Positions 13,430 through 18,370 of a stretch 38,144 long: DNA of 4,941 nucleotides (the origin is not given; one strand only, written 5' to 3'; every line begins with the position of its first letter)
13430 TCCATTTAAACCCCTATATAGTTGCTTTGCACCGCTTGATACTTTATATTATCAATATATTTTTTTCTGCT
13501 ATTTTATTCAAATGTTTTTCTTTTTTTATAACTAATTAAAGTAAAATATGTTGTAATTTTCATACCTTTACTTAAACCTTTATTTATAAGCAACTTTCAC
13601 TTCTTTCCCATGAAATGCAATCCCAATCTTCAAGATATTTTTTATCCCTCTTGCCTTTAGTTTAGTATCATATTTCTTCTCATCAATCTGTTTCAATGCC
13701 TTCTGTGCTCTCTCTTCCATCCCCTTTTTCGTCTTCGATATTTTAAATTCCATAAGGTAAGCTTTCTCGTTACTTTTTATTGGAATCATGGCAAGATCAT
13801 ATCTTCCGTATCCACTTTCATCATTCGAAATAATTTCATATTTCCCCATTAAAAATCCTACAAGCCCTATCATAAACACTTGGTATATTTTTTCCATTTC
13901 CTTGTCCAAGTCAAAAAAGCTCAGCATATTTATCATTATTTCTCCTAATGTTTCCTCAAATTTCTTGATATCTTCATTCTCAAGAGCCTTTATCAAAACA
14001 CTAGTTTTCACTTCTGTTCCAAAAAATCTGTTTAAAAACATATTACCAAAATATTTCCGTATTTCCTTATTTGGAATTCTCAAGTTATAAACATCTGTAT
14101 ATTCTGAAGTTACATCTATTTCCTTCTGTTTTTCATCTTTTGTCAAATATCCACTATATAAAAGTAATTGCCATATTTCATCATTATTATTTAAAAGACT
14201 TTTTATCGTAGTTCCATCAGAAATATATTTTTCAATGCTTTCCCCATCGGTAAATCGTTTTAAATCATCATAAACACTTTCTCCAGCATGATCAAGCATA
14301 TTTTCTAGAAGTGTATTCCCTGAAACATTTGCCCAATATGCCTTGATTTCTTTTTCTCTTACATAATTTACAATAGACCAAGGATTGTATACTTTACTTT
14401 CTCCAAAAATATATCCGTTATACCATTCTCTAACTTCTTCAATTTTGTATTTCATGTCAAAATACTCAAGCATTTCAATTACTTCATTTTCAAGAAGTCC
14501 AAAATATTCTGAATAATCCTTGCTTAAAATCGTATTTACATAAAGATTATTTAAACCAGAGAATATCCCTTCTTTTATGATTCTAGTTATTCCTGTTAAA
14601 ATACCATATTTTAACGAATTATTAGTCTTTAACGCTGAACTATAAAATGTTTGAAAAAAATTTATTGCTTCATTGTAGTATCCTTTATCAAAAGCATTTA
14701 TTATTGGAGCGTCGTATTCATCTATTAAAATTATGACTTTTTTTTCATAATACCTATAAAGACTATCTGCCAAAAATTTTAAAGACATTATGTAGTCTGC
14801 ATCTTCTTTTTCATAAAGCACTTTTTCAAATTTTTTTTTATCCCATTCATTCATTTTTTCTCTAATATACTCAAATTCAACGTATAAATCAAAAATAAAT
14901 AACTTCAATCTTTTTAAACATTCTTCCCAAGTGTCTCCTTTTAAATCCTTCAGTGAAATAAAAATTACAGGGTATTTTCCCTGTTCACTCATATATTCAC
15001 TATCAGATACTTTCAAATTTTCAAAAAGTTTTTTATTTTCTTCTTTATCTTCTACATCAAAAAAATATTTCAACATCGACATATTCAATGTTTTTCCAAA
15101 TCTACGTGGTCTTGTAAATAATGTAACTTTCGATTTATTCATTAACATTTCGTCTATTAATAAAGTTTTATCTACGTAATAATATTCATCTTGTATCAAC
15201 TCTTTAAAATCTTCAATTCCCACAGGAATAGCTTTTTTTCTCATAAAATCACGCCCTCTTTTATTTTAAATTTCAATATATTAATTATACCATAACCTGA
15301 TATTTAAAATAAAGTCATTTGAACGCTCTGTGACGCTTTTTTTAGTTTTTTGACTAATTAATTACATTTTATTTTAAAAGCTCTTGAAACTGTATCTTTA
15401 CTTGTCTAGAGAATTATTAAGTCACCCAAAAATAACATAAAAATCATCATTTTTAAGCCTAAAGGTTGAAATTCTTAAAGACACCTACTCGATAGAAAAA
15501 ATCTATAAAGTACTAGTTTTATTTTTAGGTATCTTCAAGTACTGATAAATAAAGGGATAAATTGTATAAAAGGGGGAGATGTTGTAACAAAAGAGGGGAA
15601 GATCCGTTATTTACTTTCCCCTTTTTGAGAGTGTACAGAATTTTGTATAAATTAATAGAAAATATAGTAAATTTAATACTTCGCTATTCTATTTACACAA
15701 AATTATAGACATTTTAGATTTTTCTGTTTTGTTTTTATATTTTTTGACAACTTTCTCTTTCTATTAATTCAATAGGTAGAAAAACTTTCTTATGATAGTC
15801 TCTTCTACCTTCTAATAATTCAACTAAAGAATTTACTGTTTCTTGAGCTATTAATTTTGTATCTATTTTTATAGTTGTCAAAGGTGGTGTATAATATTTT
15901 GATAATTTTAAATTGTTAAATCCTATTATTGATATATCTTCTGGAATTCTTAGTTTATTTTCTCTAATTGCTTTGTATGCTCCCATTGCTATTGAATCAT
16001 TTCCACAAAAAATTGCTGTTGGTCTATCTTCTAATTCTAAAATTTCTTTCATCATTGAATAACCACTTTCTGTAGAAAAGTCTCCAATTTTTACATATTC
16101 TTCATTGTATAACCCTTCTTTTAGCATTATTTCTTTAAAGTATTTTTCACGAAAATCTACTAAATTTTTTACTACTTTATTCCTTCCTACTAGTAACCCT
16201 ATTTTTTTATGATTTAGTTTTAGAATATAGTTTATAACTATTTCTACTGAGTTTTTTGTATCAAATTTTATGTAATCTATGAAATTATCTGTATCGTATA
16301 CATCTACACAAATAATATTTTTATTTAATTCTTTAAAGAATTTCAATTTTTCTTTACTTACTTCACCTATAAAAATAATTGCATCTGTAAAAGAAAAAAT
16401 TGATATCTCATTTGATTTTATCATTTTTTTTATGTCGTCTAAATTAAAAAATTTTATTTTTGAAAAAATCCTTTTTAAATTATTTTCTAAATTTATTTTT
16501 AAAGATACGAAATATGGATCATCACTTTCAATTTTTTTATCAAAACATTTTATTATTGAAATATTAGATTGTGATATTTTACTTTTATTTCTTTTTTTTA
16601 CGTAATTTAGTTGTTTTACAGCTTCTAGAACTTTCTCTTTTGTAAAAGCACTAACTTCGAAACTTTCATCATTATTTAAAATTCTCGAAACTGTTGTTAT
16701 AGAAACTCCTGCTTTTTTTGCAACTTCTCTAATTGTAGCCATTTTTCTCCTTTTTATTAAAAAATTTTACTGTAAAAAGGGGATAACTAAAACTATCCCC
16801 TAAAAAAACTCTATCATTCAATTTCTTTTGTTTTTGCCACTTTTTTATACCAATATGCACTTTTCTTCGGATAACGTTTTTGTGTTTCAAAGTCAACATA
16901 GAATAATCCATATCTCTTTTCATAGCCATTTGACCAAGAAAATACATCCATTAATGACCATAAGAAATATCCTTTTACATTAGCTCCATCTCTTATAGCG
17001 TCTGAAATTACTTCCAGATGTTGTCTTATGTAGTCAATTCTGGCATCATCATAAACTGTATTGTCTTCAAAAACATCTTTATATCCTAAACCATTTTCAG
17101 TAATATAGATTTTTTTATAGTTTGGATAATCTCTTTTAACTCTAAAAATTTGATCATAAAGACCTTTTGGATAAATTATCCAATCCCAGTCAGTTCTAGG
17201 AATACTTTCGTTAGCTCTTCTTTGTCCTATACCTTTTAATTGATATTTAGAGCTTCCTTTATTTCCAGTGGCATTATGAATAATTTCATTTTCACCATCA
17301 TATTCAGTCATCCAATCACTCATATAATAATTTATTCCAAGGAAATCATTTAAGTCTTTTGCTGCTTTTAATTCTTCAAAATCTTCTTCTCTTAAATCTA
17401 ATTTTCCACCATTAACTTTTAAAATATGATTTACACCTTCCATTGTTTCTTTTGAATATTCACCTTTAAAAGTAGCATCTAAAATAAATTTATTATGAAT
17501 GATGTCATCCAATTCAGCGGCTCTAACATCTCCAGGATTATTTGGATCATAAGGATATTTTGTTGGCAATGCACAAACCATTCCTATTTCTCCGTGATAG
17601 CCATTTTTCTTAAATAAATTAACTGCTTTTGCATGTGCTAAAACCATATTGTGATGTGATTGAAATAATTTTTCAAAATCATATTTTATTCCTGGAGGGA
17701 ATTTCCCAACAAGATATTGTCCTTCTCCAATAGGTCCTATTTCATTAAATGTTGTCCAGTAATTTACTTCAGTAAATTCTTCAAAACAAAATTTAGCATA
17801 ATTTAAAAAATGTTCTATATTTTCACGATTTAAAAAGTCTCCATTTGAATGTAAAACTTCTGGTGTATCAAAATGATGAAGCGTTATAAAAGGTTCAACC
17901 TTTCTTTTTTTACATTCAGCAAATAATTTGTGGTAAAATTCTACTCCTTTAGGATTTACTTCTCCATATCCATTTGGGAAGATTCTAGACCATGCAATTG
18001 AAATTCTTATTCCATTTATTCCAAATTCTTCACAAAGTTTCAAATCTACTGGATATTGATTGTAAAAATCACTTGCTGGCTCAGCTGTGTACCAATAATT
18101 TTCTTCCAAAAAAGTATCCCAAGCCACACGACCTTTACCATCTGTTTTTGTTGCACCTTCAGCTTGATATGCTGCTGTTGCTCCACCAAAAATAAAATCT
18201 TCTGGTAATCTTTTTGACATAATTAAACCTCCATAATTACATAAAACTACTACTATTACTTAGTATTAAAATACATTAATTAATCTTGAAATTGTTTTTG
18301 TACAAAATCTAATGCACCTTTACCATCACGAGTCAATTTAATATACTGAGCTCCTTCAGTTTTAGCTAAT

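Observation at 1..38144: Window ends are in-frame halves of one tpsA gene, so the window is probably a complete 38,144-bp circular plasmid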

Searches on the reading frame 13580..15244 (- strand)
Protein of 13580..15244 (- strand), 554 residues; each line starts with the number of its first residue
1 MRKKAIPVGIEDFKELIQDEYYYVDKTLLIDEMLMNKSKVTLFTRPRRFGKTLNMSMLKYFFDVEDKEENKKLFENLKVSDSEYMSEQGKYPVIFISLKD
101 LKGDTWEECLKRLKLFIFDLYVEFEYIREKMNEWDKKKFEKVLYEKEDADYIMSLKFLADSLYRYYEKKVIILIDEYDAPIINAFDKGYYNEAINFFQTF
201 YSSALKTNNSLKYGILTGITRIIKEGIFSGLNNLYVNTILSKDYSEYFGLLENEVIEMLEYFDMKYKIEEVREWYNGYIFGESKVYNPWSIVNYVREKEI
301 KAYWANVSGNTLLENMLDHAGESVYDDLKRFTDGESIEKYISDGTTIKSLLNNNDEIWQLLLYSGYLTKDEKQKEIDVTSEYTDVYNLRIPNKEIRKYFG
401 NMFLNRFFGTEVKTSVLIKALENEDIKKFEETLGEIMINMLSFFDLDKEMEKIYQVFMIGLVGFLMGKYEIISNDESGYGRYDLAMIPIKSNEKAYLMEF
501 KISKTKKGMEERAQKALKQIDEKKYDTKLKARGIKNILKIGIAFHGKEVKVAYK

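Call 13: search_protein_families(library=pfam, proteins=[window:13583-15244:-], max_evalue=0.01)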
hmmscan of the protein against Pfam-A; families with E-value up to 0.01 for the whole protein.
window:13583-15244:- (554 aa): 2 families
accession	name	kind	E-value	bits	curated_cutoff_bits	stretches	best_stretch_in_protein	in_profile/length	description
PF09820.16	AAA-ATPase_like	-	1.4e-51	175.6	26.1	1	7-228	1-201/201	Predicted AAA-ATPase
PF08011.17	PDDEXK_9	-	5.3e-23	81.4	25.5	1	450-551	2-102/105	PD-(D/E)XK nuclease superfamily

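Call 28: search_protein_families(library=ncbifam, proteins=[window:13583-15244:-], max_evalue=0.01)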
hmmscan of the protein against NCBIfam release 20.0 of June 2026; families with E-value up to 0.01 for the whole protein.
window:13583-15244:- (554 aa): 0 families

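Call 39: find_encoding_contigs(protein=window:13580-15244:-, flank=10000, max_places=6)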
Protein window:13580-15244:- (554 aa): 6 contigs read that carry it; 5 places shown.
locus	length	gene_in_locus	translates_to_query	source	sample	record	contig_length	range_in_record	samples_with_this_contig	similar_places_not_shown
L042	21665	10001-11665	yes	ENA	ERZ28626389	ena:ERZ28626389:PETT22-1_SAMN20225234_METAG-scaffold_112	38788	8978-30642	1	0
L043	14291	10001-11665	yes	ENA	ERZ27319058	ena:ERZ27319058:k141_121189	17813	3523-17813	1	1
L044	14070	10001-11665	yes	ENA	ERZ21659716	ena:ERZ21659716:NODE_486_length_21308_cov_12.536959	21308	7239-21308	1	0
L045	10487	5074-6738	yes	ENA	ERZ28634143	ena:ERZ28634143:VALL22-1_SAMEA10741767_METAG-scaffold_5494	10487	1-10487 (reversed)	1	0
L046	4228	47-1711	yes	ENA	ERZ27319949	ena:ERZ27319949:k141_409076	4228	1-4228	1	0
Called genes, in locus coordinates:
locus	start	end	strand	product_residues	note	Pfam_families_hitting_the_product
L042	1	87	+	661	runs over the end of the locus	PF01076:Mob_Pre (weak)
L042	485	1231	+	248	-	PF08220:HTH_DeoR, PF08279:HTH_11 (weak), PF00455:DeoRC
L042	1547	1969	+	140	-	PF02502:LacAB_rpiB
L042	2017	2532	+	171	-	PF02502:LacAB_rpiB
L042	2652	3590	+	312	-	PF00294:PfkB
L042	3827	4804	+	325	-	PF01791:DeoC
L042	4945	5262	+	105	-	PF02255:PTS_IIA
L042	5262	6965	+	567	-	PF02378:PTS_EIIC, PF02302:PTS_IIB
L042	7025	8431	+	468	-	PF00232:Glyco_hydro_1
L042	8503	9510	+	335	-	PF00356:LacI, PF00532:Peripla_BP_1, PF13407:Peripla_BP_4, PF13377:Peripla_BP_3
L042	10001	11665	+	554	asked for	PF09820:AAA-ATPase_like, PF08011:PDDEXK_9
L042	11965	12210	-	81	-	PF15738:YafQ_toxin, PF05016:ParE_toxin (weak)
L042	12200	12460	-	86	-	PF04221:RelB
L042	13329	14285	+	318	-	PF01051:Rep3_N, PF21205:Rep3_C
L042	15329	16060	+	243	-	-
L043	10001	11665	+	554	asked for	PF09820:AAA-ATPase_like, PF08011:PDDEXK_9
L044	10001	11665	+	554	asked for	PF09820:AAA-ATPase_like, PF08011:PDDEXK_9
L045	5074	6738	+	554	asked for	PF09820:AAA-ATPase_like, PF08011:PDDEXK_9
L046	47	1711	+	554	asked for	PF09820:AAA-ATPase_like, PF08011:PDDEXK_9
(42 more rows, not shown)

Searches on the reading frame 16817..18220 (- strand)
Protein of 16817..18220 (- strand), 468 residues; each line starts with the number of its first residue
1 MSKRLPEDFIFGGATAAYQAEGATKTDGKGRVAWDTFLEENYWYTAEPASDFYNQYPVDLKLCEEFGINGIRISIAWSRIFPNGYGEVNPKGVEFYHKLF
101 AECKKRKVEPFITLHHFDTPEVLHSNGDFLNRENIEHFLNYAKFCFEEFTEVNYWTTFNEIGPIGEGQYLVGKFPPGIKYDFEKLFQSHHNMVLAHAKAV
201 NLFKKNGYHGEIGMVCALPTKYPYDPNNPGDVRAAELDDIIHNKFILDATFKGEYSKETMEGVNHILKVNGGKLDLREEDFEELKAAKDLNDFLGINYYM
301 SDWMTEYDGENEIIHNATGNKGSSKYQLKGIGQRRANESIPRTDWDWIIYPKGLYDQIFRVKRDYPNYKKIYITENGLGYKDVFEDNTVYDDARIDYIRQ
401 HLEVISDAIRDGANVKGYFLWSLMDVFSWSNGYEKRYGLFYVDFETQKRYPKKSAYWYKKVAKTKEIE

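Call 13: search_protein_families(library=pfam, proteins=[window:16817-18220:-], max_evalue=0.01)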
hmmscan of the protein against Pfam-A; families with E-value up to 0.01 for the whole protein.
window:16817-18220:- (468 aa): 1 family
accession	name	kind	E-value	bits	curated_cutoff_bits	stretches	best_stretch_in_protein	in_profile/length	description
PF00232.24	Glyco_hydro_1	-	2.7e-167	557.3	22.6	1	2-466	2-452/453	Glycosyl hydrolase family 1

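Call 28: search_protein_families(library=ncbifam, proteins=[window:16817-18220:-], max_evalue=0.01)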
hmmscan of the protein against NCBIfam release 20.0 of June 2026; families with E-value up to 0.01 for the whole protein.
window:16817-18220:- (468 aa): 8 families
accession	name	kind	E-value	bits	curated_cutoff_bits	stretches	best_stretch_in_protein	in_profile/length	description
NF010036.0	PRK13511.1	subfamily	2e-265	880.6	610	1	1-467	1-468/469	6-phospho-beta-galactosidase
TIGR01233.1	lacG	equivalog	2e-258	857.9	561.2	1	2-467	1-471/472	6-phospho-beta-galactosidase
TIGR03356.1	BGL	equivalog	9.8e-121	403.6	478.5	1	6-458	2-427/427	GH1 family beta-glucosidase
NF007356.0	PRK09852.1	subfamily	1.4e-71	241.6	623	2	38-464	55-468/474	6-phospho-beta-glucosidase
NF007158.0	PRK09593.1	subfamily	1.2e-64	218.8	639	2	38-464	57-472/478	6-phospho-beta-glucosidase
NF007154.0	PRK09589.1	subfamily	7e-63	213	624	1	4-464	3-471/476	6-phospho-beta-glucosidase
NF011589.0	PRK15014.1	subfamily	5.5e-57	194.1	686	1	4-462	5-470/477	6-phospho-beta-glucosidase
NF041004.1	Beta_gal_BgaS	equivalog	1.7e-46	158.8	475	2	88-467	123-468/479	beta-galactosidase BgaS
